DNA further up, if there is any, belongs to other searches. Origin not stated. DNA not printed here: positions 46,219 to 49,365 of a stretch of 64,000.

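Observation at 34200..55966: Nine-gene, translationally coupled operon of exported haem, beta-propeller and FG-GAP/TPR proteins, bracketed by a Cache kinase and a sigma54 regulator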

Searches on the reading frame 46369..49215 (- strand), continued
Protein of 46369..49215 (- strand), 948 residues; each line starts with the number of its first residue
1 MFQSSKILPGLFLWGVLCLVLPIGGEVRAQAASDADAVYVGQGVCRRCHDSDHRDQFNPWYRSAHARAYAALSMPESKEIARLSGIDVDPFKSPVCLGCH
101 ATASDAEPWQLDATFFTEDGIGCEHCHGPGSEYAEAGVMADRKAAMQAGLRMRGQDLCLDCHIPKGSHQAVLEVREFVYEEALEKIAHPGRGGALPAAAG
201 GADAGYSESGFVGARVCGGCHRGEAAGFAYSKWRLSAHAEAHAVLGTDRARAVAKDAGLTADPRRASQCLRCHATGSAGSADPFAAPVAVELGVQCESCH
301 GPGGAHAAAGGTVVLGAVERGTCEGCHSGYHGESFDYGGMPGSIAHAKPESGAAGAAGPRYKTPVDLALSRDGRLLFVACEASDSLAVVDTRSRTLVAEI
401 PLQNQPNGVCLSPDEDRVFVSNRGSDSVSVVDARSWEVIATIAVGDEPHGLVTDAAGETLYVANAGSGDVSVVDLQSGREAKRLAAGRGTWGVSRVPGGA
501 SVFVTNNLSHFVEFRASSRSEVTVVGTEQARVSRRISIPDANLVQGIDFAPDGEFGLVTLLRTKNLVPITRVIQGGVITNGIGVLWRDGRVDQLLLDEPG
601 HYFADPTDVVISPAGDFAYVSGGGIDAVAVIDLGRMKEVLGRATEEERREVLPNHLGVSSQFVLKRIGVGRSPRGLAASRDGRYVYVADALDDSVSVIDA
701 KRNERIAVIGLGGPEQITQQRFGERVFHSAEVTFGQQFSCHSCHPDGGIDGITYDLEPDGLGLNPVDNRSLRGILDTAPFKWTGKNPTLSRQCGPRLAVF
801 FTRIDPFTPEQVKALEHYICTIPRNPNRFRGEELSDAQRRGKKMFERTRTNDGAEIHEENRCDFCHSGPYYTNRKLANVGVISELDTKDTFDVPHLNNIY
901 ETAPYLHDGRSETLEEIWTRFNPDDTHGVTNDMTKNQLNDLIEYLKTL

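Call 12: find_homologous_proteins(query=window:46369-49215:-, max_evalue=1e-10)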
Query window:46369-49215:- (948 aa): 1508 proteins with E <= 1e-10 among 8000 candidates; the best 120 are listed.
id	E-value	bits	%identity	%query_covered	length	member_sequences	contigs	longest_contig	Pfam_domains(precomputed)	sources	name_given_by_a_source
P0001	0.0e+0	2185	100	100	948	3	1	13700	PF10282.16,PF25174.2,PF13435.12,PF21783.3,PF02239.23,PF01436.28,PF14522.12,PF08450.19,PF22113.2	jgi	-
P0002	0.0e+0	1395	64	100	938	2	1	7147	PF22494.4,PF09699.16,PF10282.16,PF25174.2,PF13435.12,PF03150.20,PF21783.3,PF02239.23,PF01436.28,PF14522.12,PF08450.19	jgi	jgi:YVTN family beta-propeller protein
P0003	0.0e+0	1383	64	100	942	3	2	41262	PF09699.16,PF14537.12,PF10282.16,PF25174.2,PF13435.12,PF21783.3,PF02239.23,PF01436.28,PF14522.12,PF08450.19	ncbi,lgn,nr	ncbi:MAG: beta-propeller fold lactonase family protein [Candidatus Aminicenantes bacterium]|nr:beta-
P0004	0.0e+0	1382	67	96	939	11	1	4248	PF14537.12,PF25174.2,PF24814.2,PF21783.3,PF02239.23,PF01436.28,PF14522.12,PF08450.19,PF22494.4,PF10282.16,PF13435.12,PF22113.2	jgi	jgi:YVTN family beta-propeller protein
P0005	0.0e+0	1381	63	98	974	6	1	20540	PF22494.4,PF14537.12,PF10282.16,PF25174.2,PF13435.12,PF21783.3,PF02239.23,PF14522.12,PF22113.2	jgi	-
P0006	0.0e+0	1381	64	97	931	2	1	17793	PF22494.4,PF14537.12,PF10282.16,PF25174.2,PF13435.12,PF21783.3,PF02239.23,PF00400.39,PF01436.28,PF14522.12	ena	-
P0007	0.0e+0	1380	66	96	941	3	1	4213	PF14537.12,PF25174.2,PF03150.20,PF21783.3,PF02239.23,PF01436.28,PF14522.12,PF08450.19,PF22494.4,PF10282.16,PF13435.12,PF22113.2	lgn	-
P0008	0.0e+0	1365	64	97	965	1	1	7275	PF22494.4,PF10282.16,PF25174.2,PF13435.12,PF03150.20,PF21783.3,PF02239.23,PF01436.28,PF14522.12,PF08450.19,PF22113.2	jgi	jgi:YVTN family beta-propeller protein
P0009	0.0e+0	1364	65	97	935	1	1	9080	PF14537.12,PF25174.2,PF01731.27,PF21783.3,PF02239.23,PF01436.28,PF14522.12,PF08450.19,PF22494.4,PF10282.16,PF13435.12,PF22113.2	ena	-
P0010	0.0e+0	1362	62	99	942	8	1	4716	PF09699.16,PF14537.12,PF25174.2,PF01731.27,PF21783.3,PF02239.23,PF01436.28,PF14522.12,PF08450.19,PF22494.4,PF10282.16,PF13435.12,PF22113.2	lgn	-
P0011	0.0e+0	1362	64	97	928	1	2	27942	PF22494.4,PF14537.12,PF10282.16,PF25174.2,PF13435.12,PF21783.3,PF02239.23,PF01436.28,PF14522.12,PF08450.19,PF22113.2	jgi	jgi:YVTN family beta-propeller protein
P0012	0.0e+0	1359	65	97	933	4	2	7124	PF14537.12,PF25174.2,PF03150.20,PF21783.3,PF02239.23,PF01436.28,PF14522.12,PF08450.19,PF22494.4,PF10282.16,PF13435.12,PF22113.2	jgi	jgi:YVTN family beta-propeller protein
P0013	0.0e+0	1354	62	98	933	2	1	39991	PF09699.16,PF14537.12,PF25174.2,PF01731.27,PF21783.3,PF02239.23,PF01436.28,PF14522.12,PF08450.19,PF22494.4,PF10282.16,PF13435.12,PF13447.12,PF22113.2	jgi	jgi:YVTN family beta-propeller protein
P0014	0.0e+0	1350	64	97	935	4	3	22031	PF22494.4,PF14537.12,PF10282.16,PF25174.2,PF13435.12,PF21783.3,PF02239.23,PF01436.28,PF14522.12,PF22113.2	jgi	-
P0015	0.0e+0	1347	64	97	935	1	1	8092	PF22494.4,PF14537.12,PF10282.16,PF25174.2,PF13435.12,PF03150.20,PF21783.3,PF02239.23,PF14522.12,PF08450.19,PF22113.2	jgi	jgi:YVTN family beta-propeller protein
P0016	0.0e+0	1347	64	96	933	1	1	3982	PF22494.4,PF14537.12,PF10282.16,PF25174.2,PF13435.12,PF21783.3,PF02239.23,PF01436.28,PF14522.12,PF08450.19,PF22113.2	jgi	jgi:YVTN family beta-propeller protein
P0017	0.0e+0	1344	64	97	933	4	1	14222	PF22494.4,PF09699.16,PF14537.12,PF10282.16,PF25174.2,PF13435.12,PF21783.3,PF02239.23,PF14522.12,PF22113.2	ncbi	-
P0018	0.0e+0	1342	64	96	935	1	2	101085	PF09699.16,PF14537.12,PF10282.16,PF25174.2,PF13435.12,PF21783.3,PF02239.23,PF01436.28,PF14522.12,PF08450.19,PF22113.2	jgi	jgi:YVTN family beta-propeller protein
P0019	0.0e+0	1340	64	96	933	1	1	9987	PF14537.12,PF10282.16,PF25174.2,PF13435.12,PF03150.20,PF21783.3,PF02239.23,PF01436.28,PF14522.12,PF08450.19,PF22113.2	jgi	jgi:YVTN family beta-propeller protein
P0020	0.0e+0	1338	64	96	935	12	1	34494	PF22494.4,PF14537.12,PF10282.16,PF25174.2,PF13435.12,PF21783.3,PF02239.23,PF01436.28,PF14522.12,PF08450.19,PF22113.2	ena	-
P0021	0.0e+0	1338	64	96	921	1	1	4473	PF14537.12,PF10282.16,PF25174.2,PF13435.12,PF21783.3,PF14522.12,PF22113.2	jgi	jgi:YVTN family beta-propeller protein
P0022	0.0e+0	1338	64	96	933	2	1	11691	PF14537.12,PF10282.16,PF25174.2,PF13435.12,PF03150.20,PF21783.3,PF02239.23,PF01436.28,PF14522.12,PF08450.19,PF22113.2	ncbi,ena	-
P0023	0.0e+0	1337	64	98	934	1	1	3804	PF14537.12,PF10282.16,PF25174.2,PF13435.12,PF21783.3,PF02239.23,PF01436.28,PF14522.12,PF08450.19,PF22113.2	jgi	jgi:YVTN family beta-propeller protein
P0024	0.0e+0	1336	64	96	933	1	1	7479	PF14537.12,PF25174.2,PF03150.20,PF21783.3,PF02239.23,PF01436.28,PF14522.12,PF08450.19,PF22494.4,PF10282.16,PF13435.12,PF22113.2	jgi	-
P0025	0.0e+0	1335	63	97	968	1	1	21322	PF14537.12,PF10282.16,PF13435.12,PF21783.3,PF01436.28,PF14522.12,PF22113.2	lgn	-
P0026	0.0e+0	1334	64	97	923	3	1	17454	PF22494.4,PF09699.16,PF14537.12,PF10282.16,PF25174.2,PF13435.12,PF21783.3,PF02239.23,PF01436.28,PF14522.12,PF22113.2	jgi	jgi:YVTN family beta-propeller protein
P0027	0.0e+0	1334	64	96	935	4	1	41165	PF22494.4,PF14537.12,PF10282.16,PF25174.2,PF13435.12,PF21783.3,PF02239.23,PF01436.28,PF14522.12,PF22113.2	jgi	jgi:YVTN family beta-propeller protein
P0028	0.0e+0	1331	62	99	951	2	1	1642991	PF22494.4,PF09699.16,PF10282.16,PF25174.2,PF13435.12,PF01731.27,PF21783.3,PF02239.23,PF02085.22,PF14522.12,PF22113.2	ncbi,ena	-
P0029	0.0e+0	1331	64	97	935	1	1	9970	PF09699.16,PF14537.12,PF10282.16,PF25174.2,PF13435.12,PF21783.3,PF02239.23,PF14522.12,PF22113.2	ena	-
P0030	0.0e+0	1331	64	97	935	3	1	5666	PF14537.12,PF10282.16,PF25174.2,PF13435.12,PF21783.3,PF02239.23,PF01436.28,PF14522.12,PF22113.2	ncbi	-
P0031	0.0e+0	1329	63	96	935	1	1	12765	PF09699.16,PF14537.12,PF10282.16,PF25174.2,PF13435.12,PF21783.3,PF02239.23,PF01436.28,PF14522.12,PF22113.2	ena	-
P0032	0.0e+0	1325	62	99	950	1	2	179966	PF22494.4,PF10282.16,PF25174.2,PF13435.12,PF21783.3,PF02239.23,PF14522.12,PF08450.19,PF23414.2,PF22113.2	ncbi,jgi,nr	ncbi:MAG: DUF1513 domain-containing protein [Candidatus Omnitrophota bacterium]|jgi:YVTN family beta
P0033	0.0e+0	1325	64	97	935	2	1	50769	PF09699.16,PF14537.12,PF25174.2,PF21783.3,PF02239.23,PF01436.28,PF14522.12,PF22494.4,PF10282.16,PF13435.12,PF16819.12,PF22113.2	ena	-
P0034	0.0e+0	1321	64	96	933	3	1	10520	PF22494.4,PF14537.12,PF10282.16,PF25174.2,PF13435.12,PF21783.3,PF02239.23,PF01436.28,PF14522.12,PF08450.19,PF22113.2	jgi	jgi:YVTN family beta-propeller protein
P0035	0.0e+0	1321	61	100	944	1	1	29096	PF14537.12,PF25174.2,PF01731.27,PF21783.3,PF02239.23,PF02085.22,PF14522.12,PF22494.4,PF10282.16,PF13435.12,PF13447.12,PF22113.2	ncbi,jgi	-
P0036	0.0e+0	1318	64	96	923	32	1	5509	PF14537.12,PF10282.16,PF25174.2,PF13435.12,PF03150.20,PF21783.3,PF02239.23,PF01436.28,PF14522.12,PF22113.2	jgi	-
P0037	0.0e+0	1318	63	98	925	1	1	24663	PF10282.16,PF25174.2,PF13435.12,PF21783.3,PF02239.23,PF14522.12,PF22113.2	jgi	jgi:YVTN family beta-propeller protein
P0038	0.0e+0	1314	62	97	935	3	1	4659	PF22494.4,PF14537.12,PF10282.16,PF25174.2,PF13435.12,PF21783.3,PF02239.23,PF01436.28,PF14522.12,PF08450.19,PF22113.2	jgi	jgi:YVTN family beta-propeller protein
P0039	0.0e+0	1311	60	99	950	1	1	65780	PF10282.16,PF25174.2,PF13435.12,PF21783.3,PF02239.23,PF13447.12,PF14522.12,PF22113.2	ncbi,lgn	-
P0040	0.0e+0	1310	61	96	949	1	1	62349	PF09699.16,PF13360.14,PF25174.2,PF01731.27,PF21783.3,PF02239.23,PF01436.28,PF14522.12,PF08450.19,PF22494.4,PF10282.16,PF13435.12,PF22113.2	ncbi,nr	ncbi:MAG: beta-propeller fold lactonase family protein [Candidatus Omnitrophica bacterium]|nr:beta-p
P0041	0.0e+0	1309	64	96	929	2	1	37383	PF09699.16,PF14537.12,PF10282.16,PF25174.2,PF13435.12,PF21783.3,PF02239.23,PF01436.28,PF14522.12,PF08450.19,PF22113.2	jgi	jgi:YVTN family beta-propeller protein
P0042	0.0e+0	1309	63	98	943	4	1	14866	PF22494.4,PF14537.12,PF10282.16,PF25174.2,PF13435.12,PF21783.3,PF02239.23,PF13447.12,PF14522.12,PF22113.2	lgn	-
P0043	0.0e+0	1308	63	96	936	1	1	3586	PF22494.4,PF14537.12,PF10282.16,PF25174.2,PF13435.12,PF21783.3,PF02239.23,PF13442.12,PF14522.12,PF08450.19,PF22113.2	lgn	-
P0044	0.0e+0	1301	60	99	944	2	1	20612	PF22494.4,PF09699.16,PF10282.16,PF25174.2,PF13435.12,PF03150.20,PF21783.3,PF02239.23,PF14522.12,PF08450.19,PF22113.2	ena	-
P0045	0.0e+0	1298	62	99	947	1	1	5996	PF09699.16,PF25174.2,PF21783.3,PF02239.23,PF01436.28,PF13442.12,PF14522.12,PF08450.19,PF22494.4,PF10282.16,PF13435.12,PF22113.2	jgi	jgi:YVTN family beta-propeller protein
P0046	0.0e+0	1296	60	99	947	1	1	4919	PF10282.16,PF25174.2,PF13435.12,PF21783.3,PF02239.23,PF14522.12,PF22113.2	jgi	-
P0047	0.0e+0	1291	61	97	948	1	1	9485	PF14537.12,PF25174.2,PF01731.27,PF21783.3,PF02239.23,PF02085.22,PF01436.28,PF14522.12,PF22494.4,PF10282.16,PF13435.12,PF22113.2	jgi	jgi:YVTN family beta-propeller protein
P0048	0.0e+0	1290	60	99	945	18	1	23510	PF09699.16,PF14537.12,PF25174.2,PF03150.20,PF21783.3,PF02239.23,PF14522.12,PF22494.4,PF10282.16,PF13435.12,PF13447.12,PF22113.2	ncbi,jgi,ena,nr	ncbi:MAG TPA: multiheme c-type cytochrome [bacterium]|nr:multiheme c-type cytochrome [bacterium]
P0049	0.0e+0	1289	62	99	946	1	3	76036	PF09699.16,PF25174.2,PF03150.20,PF21783.3,PF02239.23,PF01436.28,PF14522.12,PF08450.19,PF22494.4,PF10282.16,PF13435.12,PF22113.2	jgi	-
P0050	0.0e+0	1279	60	99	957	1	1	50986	PF09699.16,PF14537.12,PF10282.16,PF25174.2,PF13435.12,PF21783.3,PF02239.23,PF01436.28,PF14522.12,PF22113.2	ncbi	-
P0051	0.0e+0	1274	59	98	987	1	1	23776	PF14537.12,PF10282.16,PF25174.2,PF13435.12,PF01731.27,PF03150.20,PF21783.3,PF02239.23,PF01436.28,PF14522.12,PF22113.2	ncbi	-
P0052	0.0e+0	1273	63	96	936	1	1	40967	PF14537.12,PF25174.2,PF21783.3,PF02239.23,PF01436.28,PF13442.12,PF14522.12,PF08450.19,PF22494.4,PF10282.16,PF13435.12,PF22113.2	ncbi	-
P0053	0.0e+0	1271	62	97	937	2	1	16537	PF22494.4,PF09699.16,PF14537.12,PF10282.16,PF25174.2,PF13435.12,PF21783.3,PF02239.23,PF01436.28,PF14522.12,PF22113.2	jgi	-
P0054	0.0e+0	1270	58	98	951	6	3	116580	PF09699.16,PF14537.12,PF25174.2,PF01731.27,PF21783.3,PF02239.23,PF02085.22,PF14522.12,PF22494.4,PF10282.16,PF13435.12,PF22113.2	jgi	-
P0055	0.0e+0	1268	61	99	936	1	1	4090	PF22494.4,PF09699.16,PF10282.16,PF25174.2,PF13435.12,PF21783.3,PF01436.28,PF13442.12,PF14522.12,PF08450.19,PF22113.2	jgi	jgi:YVTN family beta-propeller protein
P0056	0.0e+0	1268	57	100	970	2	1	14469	PF09699.16,PF14537.12,PF10282.16,PF25174.2,PF13435.12,PF01731.27,PF21783.3,PF14522.12,PF08450.19,PF22113.2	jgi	-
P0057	0.0e+0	1265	60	97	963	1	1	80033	PF22494.4,PF14537.12,PF10282.16,PF25174.2,PF13435.12,PF21783.3,PF02239.23,PF01436.28,PF14522.12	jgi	jgi:YVTN family beta-propeller protein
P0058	0.0e+0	1264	58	99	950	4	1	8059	PF09699.16,PF14537.12,PF25174.2,PF23381.2,PF21783.3,PF02239.23,PF14522.12,PF22494.4,PF10282.16,PF13435.12,PF13447.12,PF22113.2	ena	-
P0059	0.0e+0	1264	61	97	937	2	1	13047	PF09699.16,PF10282.16,PF25174.2,PF13435.12,PF21783.3,PF02239.23,PF01436.28,PF14522.12,PF08450.19,PF22113.2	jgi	jgi:YVTN family beta-propeller protein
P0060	0.0e+0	1262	59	96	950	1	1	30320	PF22494.4,PF10282.16,PF25174.2,PF13435.12,PF23381.2,PF21783.3,PF02239.23,PF14522.12,PF22113.2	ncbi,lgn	-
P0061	0.0e+0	1260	61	98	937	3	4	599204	PF22494.4,PF09699.16,PF10282.16,PF25174.2,PF13435.12,PF21783.3,PF02239.23,PF01436.28,PF14522.12,PF08450.19,PF22113.2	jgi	-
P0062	0.0e+0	1252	58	99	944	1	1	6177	PF09699.16,PF14537.12,PF25174.2,PF21783.3,PF02239.23,PF02085.22,PF01436.28,PF14522.12,PF08450.19,PF22494.4,PF10282.16,PF13435.12,PF22113.2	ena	-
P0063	0.0e+0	1251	59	98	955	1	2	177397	PF09699.16,PF14537.12,PF25174.2,PF01731.27,PF21783.3,PF02239.23,PF02085.22,PF14522.12,PF22494.4,PF10282.16,PF13435.12,PF22113.2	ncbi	ncbi:MAG: multiheme c-type cytochrome [Candidatus Omnitrophota bacterium]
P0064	0.0e+0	1250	59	97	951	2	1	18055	PF25174.2,PF01731.27,PF21783.3,PF02239.23,PF01436.28,PF14522.12,PF08450.19,PF22494.4,PF10282.16,PF13435.12,PF13447.12,PF22113.2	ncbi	-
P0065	0.0e+0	1249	59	96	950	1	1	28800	PF22494.4,PF14537.12,PF10282.16,PF25174.2,PF13435.12,PF23381.2,PF21783.3,PF02239.23,PF14522.12,PF22113.2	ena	-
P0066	0.0e+0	1245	59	96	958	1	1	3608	PF22494.4,PF14537.12,PF10282.16,PF25174.2,PF13435.12,PF21783.3,PF02239.23,PF14522.12,PF08450.19,PF22113.2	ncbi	-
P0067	0.0e+0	1244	58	97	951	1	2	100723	PF22494.4,PF10282.16,PF25174.2,PF13435.12,PF21783.3,PF02239.23,PF14522.12,PF22113.2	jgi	-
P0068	0.0e+0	1240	58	96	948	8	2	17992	PF22494.4,PF14537.12,PF10282.16,PF25174.2,PF13435.12,PF21783.3,PF02239.23,PF16819.12,PF14522.12,PF22113.2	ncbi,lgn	-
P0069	0.0e+0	1239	60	97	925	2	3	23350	PF22494.4,PF14537.12,PF10282.16,PF25174.2,PF13435.12,PF21783.3,PF02239.23,PF01436.28,PF14522.12,PF08450.19,PF22113.2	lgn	-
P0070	0.0e+0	1238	56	99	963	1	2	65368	PF22494.4,PF09699.16,PF14537.12,PF10282.16,PF25174.2,PF13435.12,PF21783.3,PF02239.23,PF14522.12,PF22113.2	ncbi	-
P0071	0.0e+0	1230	60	78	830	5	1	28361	PF10282.16,PF25174.2,PF13435.12,PF25172.2,PF21783.3,PF02239.23,PF01436.28,PF13442.12,PF14522.12,PF08450.19,PF22113.2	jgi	jgi:YVTN family beta-propeller protein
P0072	0.0e+0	1226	58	96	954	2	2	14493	PF22494.4,PF14537.12,PF10282.16,PF25174.2,PF13435.12,PF01731.27,PF21783.3,PF02239.23,PF14522.12,PF22113.2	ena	-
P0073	0.0e+0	1224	58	98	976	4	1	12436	PF22494.4,PF14537.12,PF10282.16,PF25174.2,PF13435.12,PF21783.3,PF02239.23,PF21419.3,PF14522.12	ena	-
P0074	0.0e+0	1223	56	100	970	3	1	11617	PF22494.4,PF14537.12,PF10282.16,PF25174.2,PF13435.12,PF21783.3,PF02239.23,PF14522.12,PF22113.2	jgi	jgi:YVTN family beta-propeller protein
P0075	0.0e+0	1221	58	99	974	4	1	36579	PF22494.4,PF10282.16,PF25174.2,PF13435.12,PF21783.3,PF02239.23,PF13442.12,PF14522.12,PF22113.2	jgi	-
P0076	0.0e+0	1219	57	96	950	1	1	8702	PF09699.16,PF25174.2,PF23381.2,PF01731.27,PF21783.3,PF02239.23,PF02085.22,PF01436.28,PF07676.19,PF14522.12,PF08450.19,PF22494.4,PF10282.16,PF13435.12,PF13447.12,PF23414.2,PF22113.2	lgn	-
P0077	0.0e+0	1218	56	99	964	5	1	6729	PF22494.4,PF09699.16,PF14537.12,PF10282.16,PF25174.2,PF13435.12,PF21783.3,PF02239.23,PF13442.12,PF14522.12,PF22113.2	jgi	-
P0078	0.0e+0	1216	58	96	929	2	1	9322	PF22494.4,PF14537.12,PF10282.16,PF25174.2,PF13435.12,PF21783.3,PF02239.23,PF16819.12,PF14522.12,PF22113.2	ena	-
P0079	0.0e+0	1216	58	98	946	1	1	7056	PF22494.4,PF14537.12,PF10282.16,PF25174.2,PF13435.12,PF21783.3,PF02239.23,PF13447.12,PF14522.12,PF22113.2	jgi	jgi:YVTN family beta-propeller protein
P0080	0.0e+0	1213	56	98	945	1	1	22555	PF22494.4,PF10282.16,PF25174.2,PF13435.12,PF21783.3,PF02239.23,PF16819.12,PF14522.12,PF22113.2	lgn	-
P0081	0.0e+0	1212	57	97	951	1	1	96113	PF09699.16,PF14537.12,PF25174.2,PF21783.3,PF02239.23,PF00034.27,PF14522.12,PF08450.19,PF22494.4,PF10282.16,PF13435.12,PF22113.2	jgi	-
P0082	0.0e+0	1208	56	98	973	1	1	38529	PF09699.16,PF10282.16,PF25174.2,PF13435.12,PF21783.3,PF02239.23,PF02085.22,PF14522.12,PF22113.2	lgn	-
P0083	0.0e+0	1207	56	97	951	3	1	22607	PF22494.4,PF09699.16,PF14537.12,PF10282.16,PF25174.2,PF13435.12,PF03150.20,PF21783.3,PF02239.23,PF14522.12,PF22113.2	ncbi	-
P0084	0.0e+0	1206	62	78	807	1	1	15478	PF22494.4,PF10282.16,PF25174.2,PF13435.12,PF03150.20,PF21783.3,PF02239.23,PF01436.28,PF14522.12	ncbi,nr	ncbi:MAG: beta-propeller fold lactonase family protein [bacterium]|nr:beta-propeller fold lactonase 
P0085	0.0e+0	1205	57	98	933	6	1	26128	PF22494.4,PF14537.12,PF10282.16,PF25174.2,PF13435.12,PF21783.3,PF02239.23,PF02085.22,PF01436.28,PF14522.12,PF22113.2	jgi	jgi:YVTN family beta-propeller protein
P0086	0.0e+0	1205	57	96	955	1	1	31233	PF14537.12,PF10282.16,PF25174.2,PF13435.12,PF21783.3,PF02239.23,PF13447.12,PF14522.12,PF08450.19,PF22113.2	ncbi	-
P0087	0.0e+0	1205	58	98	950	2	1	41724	PF09699.16,PF14537.12,PF25174.2,PF21783.3,PF02239.23,PF02085.22,PF14522.12,PF22494.4,PF10282.16,PF13435.12,PF23414.2,PF22113.2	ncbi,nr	ncbi:MAG: beta-propeller fold lactonase family protein [Gemmatimonadales bacterium]|nr:beta-propelle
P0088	0.0e+0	1205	58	98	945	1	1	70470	PF09699.16,PF14537.12,PF25174.2,PF21783.3,PF02239.23,PF01436.28,PF14522.12,PF08450.19,PF22494.4,PF10282.16,PF13435.12,PF13447.12,PF21419.3,PF22113.2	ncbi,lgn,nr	ncbi:MAG: beta-propeller fold lactonase family protein [bacterium]|nr:beta-propeller fold lactonase 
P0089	0.0e+0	1205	56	98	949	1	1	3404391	PF22494.4,PF09699.16,PF10282.16,PF25174.2,PF13435.12,PF21783.3,PF02239.23,PF13447.12,PF14522.12,PF22113.2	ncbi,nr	ncbi:MAG: beta-propeller fold lactonase family protein [Fidelibacterota bacterium]|nr:MAG: beta-prop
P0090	0.0e+0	1202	62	78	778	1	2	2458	PF22494.4,PF10282.16,PF25174.2,PF13435.12,PF21783.3,PF02239.23,PF14522.12,PF22113.2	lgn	-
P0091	0.0e+0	1200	61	93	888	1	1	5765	PF22494.4,PF14537.12,PF10282.16,PF13435.12,PF21783.3,PF02239.23,PF01436.28,PF14522.12,PF08450.19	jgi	jgi:YVTN family beta-propeller protein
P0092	0.0e+0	1200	56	100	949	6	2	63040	PF22494.4,PF14537.12,PF10282.16,PF25174.2,PF13435.12,PF01731.27,PF21783.3,PF02239.23,PF14522.12,PF22113.2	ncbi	-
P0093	0.0e+0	1200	57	96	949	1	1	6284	PF14537.12,PF25174.2,PF21783.3,PF02239.23,PF02085.22,PF01436.28,PF13442.12,PF14522.12,PF08450.19,PF22494.4,PF10282.16,PF13435.12,PF22113.2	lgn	-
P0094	0.0e+0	1199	55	99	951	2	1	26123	PF22494.4,PF09699.16,PF14537.12,PF10282.16,PF25174.2,PF13435.12,PF21783.3,PF02239.23,PF02085.22,PF14522.12,PF22113.2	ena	-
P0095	0.0e+0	1198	58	96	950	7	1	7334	PF22494.4,PF14537.12,PF10282.16,PF25174.2,PF13435.12,PF21783.3,PF02239.23,PF14522.12,PF22113.2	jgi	jgi:YVTN family beta-propeller protein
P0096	0.0e+0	1198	59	98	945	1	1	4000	PF22494.4,PF14537.12,PF10282.16,PF25174.2,PF13435.12,PF21783.3,PF02239.23,PF14522.12,PF22113.2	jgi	jgi:YVTN family beta-propeller protein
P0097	0.0e+0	1197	58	98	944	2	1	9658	PF22494.4,PF14537.12,PF10282.16,PF25174.2,PF13435.12,PF03150.20,PF21783.3,PF02239.23,PF14522.12,PF22113.2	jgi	jgi:YVTN family beta-propeller protein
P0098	0.0e+0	1197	58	96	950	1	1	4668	PF22494.4,PF14537.12,PF10282.16,PF25174.2,PF13435.12,PF21783.3,PF02239.23,PF14522.12,PF22113.2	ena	-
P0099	0.0e+0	1196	63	78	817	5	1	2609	PF22494.4,PF10282.16,PF25174.2,PF13435.12,PF21783.3,PF02239.23,PF01436.28,PF14522.12,PF22113.2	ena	-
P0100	0.0e+0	1195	54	99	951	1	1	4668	PF22494.4,PF14537.12,PF10282.16,PF25174.2,PF13435.12,PF21783.3,PF02239.23,PF14522.12,PF22113.2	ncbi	-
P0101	0.0e+0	1195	56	99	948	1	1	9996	PF22494.4,PF10282.16,PF25174.2,PF13435.12,PF21783.3,PF02239.23,PF14522.12,PF08450.19,PF23414.2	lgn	-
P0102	0.0e+0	1193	61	92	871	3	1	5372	PF22494.4,PF10282.16,PF25174.2,PF13435.12,PF03150.20,PF21783.3,PF01436.28,PF14522.12,PF22113.2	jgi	jgi:YVTN family beta-propeller protein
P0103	0.0e+0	1193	57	100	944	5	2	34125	PF22494.4,PF14537.12,PF10282.16,PF25174.2,PF13435.12,PF03150.20,PF21783.3,PF02239.23,PF14522.12,PF22113.2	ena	-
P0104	0.0e+0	1193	57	96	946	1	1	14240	PF22494.4,PF14537.12,PF10282.16,PF25174.2,PF13435.12,PF21783.3,PF02239.23,PF13447.12,PF14522.12,PF22113.2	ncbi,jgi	jgi:YVTN family beta-propeller protein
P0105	0.0e+0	1193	58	96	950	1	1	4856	PF22494.4,PF14537.12,PF10282.16,PF25174.2,PF13435.12,PF21783.3,PF01436.28,PF14522.12,PF22113.2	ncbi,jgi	jgi:YVTN family beta-propeller protein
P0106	0.0e+0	1193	56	99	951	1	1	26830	PF22494.4,PF14537.12,PF10282.16,PF25174.2,PF13435.12,PF21783.3,PF02239.23,PF14522.12,PF08450.19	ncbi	-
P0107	0.0e+0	1191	57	98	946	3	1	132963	PF22494.4,PF14537.12,PF10282.16,PF25174.2,PF13435.12,PF21783.3,PF02239.23,PF01436.28,PF14522.12,PF22113.2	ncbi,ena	-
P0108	0.0e+0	1191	55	99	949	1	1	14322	PF22494.4,PF10282.16,PF25174.2,PF13435.12,PF01731.27,PF21783.3,PF02239.23,PF14522.12,PF22113.2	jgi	jgi:YVTN family beta-propeller protein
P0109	0.0e+0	1190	55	100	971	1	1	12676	PF22494.4,PF14537.12,PF10282.16,PF25174.2,PF13435.12,PF21783.3,PF02239.23,PF14522.12,PF22113.2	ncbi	-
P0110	0.0e+0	1190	55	100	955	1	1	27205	PF22494.4,PF14537.12,PF10282.16,PF25174.2,PF13435.12,PF21783.3,PF02239.23,PF14522.12,PF22113.2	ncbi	-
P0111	0.0e+0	1189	62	80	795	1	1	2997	PF10282.16,PF25174.2,PF13435.12,PF03150.20,PF21783.3,PF02239.23,PF14522.12,PF22113.2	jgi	jgi:YVTN family beta-propeller protein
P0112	0.0e+0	1189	55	99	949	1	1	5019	PF22494.4,PF14537.12,PF10282.16,PF25174.2,PF13435.12,PF21783.3,PF02239.23,PF01436.28,PF14522.12,PF23414.2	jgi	jgi:YVTN family beta-propeller protein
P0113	0.0e+0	1188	56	96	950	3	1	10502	PF22494.4,PF10282.16,PF25174.2,PF13435.12,PF21783.3,PF02239.23,PF13442.12,PF14522.12,PF22113.2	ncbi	-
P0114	0.0e+0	1188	58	99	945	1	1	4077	PF22494.4,PF14537.12,PF10282.16,PF25174.2,PF13435.12,PF21783.3,PF02239.23,PF14522.12,PF22113.2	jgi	jgi:YVTN family beta-propeller protein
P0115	0.0e+0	1187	58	98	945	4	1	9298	PF22494.4,PF14537.12,PF10282.16,PF25174.2,PF13435.12,PF03150.20,PF21783.3,PF02239.23,PF14522.12,PF22113.2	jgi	jgi:YVTN family beta-propeller protein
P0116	0.0e+0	1187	56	96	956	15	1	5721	PF22494.4,PF10282.16,PF25174.2,PF13435.12,PF01731.27,PF21783.3,PF02239.23,PF16819.12,PF14522.12,PF23414.2,PF22113.2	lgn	-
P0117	0.0e+0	1184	57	99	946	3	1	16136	PF22494.4,PF14537.12,PF10282.16,PF25174.2,PF13435.12,PF21783.3,PF02239.23,PF14522.12,PF22113.2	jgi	jgi:YVTN family beta-propeller protein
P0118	0.0e+0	1184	58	98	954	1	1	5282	PF14537.12,PF25174.2,PF01731.27,PF21783.3,PF02239.23,PF01436.28,PF14522.12,PF08450.19,PF22494.4,PF10282.16,PF13435.12,PF23414.2,PF22113.2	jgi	jgi:YVTN family beta-propeller protein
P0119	0.0e+0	1184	59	96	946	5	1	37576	PF22494.4,PF14537.12,PF10282.16,PF25174.2,PF13435.12,PF03150.20,PF21783.3,PF02239.23,PF14522.12,PF22113.2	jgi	jgi:YVTN family beta-propeller protein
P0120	0.0e+0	1181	57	96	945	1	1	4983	PF22494.4,PF09699.16,PF14537.12,PF10282.16,PF25174.2,PF13435.12,PF03150.20,PF21783.3,PF02239.23,PF14522.12,PF22113.2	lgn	-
